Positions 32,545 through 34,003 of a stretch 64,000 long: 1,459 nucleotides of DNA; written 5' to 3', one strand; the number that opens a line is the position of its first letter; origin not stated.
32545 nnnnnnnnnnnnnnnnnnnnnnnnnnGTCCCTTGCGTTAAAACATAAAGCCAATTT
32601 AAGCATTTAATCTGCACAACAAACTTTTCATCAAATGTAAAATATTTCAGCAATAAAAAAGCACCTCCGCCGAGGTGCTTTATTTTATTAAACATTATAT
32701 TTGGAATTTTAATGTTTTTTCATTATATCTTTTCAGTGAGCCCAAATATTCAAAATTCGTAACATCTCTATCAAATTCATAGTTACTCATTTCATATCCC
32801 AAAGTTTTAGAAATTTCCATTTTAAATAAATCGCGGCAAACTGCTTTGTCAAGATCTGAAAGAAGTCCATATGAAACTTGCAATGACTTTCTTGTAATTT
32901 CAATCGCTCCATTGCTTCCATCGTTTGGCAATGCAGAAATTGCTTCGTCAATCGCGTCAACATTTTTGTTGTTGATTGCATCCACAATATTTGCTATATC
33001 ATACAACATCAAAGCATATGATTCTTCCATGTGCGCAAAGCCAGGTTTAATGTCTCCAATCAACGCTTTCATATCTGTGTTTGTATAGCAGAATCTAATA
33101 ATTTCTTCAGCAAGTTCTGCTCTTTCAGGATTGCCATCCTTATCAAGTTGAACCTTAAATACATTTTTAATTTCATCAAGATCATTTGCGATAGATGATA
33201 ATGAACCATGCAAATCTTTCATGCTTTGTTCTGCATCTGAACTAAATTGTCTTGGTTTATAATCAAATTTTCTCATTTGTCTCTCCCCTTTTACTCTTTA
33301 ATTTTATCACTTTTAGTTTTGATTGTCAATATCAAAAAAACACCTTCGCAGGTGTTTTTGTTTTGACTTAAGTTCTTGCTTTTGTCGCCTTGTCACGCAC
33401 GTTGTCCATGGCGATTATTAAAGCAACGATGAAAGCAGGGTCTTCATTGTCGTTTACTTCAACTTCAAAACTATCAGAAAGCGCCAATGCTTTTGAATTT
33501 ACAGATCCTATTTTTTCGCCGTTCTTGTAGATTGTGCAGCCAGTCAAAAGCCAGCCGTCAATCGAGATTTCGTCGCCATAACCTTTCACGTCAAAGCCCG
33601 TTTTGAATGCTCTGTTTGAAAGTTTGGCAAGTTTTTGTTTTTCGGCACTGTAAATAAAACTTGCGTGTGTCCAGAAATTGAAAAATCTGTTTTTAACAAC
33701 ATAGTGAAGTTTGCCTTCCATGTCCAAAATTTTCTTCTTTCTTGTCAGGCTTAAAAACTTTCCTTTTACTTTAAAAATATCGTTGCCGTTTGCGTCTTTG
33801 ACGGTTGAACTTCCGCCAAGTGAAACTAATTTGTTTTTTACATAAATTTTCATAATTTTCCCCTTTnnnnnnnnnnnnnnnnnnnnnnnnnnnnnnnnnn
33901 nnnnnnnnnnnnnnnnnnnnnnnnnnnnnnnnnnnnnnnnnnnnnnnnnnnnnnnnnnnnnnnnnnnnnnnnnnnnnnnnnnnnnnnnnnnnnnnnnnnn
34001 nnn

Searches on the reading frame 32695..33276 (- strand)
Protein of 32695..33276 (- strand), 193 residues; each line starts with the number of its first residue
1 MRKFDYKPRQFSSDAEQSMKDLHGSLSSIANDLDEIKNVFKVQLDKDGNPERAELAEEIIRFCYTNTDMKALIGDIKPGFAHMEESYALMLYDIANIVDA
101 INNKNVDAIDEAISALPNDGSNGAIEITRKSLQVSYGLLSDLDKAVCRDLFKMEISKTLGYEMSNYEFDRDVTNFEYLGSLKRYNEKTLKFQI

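Call 3: search_protein_families(library=pfam, proteins=[window:32695-33276:-], max_evalue=1)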
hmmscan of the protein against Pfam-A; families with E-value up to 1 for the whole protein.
window:32695-33276:- (193 aa): 1 family
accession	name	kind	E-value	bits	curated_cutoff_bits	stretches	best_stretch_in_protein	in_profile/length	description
PF19191.5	HEF_HK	-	0.013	16.4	24.1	1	63-90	31-58/67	HEF_HK domain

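Call 4: search_protein_families(library=phrogs, proteins=[window:32695-33276:-], max_evalue=1)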
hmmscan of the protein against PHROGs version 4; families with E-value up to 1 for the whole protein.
window:32695-33276:- (193 aa): 1 family
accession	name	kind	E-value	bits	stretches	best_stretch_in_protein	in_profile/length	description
phrog_22132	-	unknown function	0.03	15.4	1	16-71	56-111/136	-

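Call 10: search_protein_families(library=ncbifam, proteins=[window:32695-33276:-], max_evalue=0.1)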
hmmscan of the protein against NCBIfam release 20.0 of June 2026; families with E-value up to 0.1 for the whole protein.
window:32695-33276:- (193 aa): 0 families

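Call 11: search_protein_families(library=padloc, proteins=[window:32695-33276:-], max_evalue=0.1)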
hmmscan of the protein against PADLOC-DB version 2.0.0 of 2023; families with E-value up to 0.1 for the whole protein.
window:32695-33276:- (193 aa): 0 families

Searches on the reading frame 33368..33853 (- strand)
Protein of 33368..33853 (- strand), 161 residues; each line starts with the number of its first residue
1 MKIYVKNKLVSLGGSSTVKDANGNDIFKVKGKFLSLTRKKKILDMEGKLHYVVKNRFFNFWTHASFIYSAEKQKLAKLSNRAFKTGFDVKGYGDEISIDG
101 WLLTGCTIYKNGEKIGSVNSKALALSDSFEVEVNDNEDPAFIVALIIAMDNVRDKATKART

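Call 42: search_protein_families(library=pfam, proteins=[window:33368-33853:-], max_evalue=0.001)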
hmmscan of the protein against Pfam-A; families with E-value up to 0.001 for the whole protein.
window:33368-33853:- (161 aa): 2 families
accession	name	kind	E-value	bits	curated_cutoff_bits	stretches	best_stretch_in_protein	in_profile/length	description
PF04525.18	LOR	-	7.1e-14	52.3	24.5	1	6-147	20-186/187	LURP-one-related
PF23728.1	Tubby_C_like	-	0.00055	20.4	24.4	0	41-146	52-166/172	Tubby C-terminal like domain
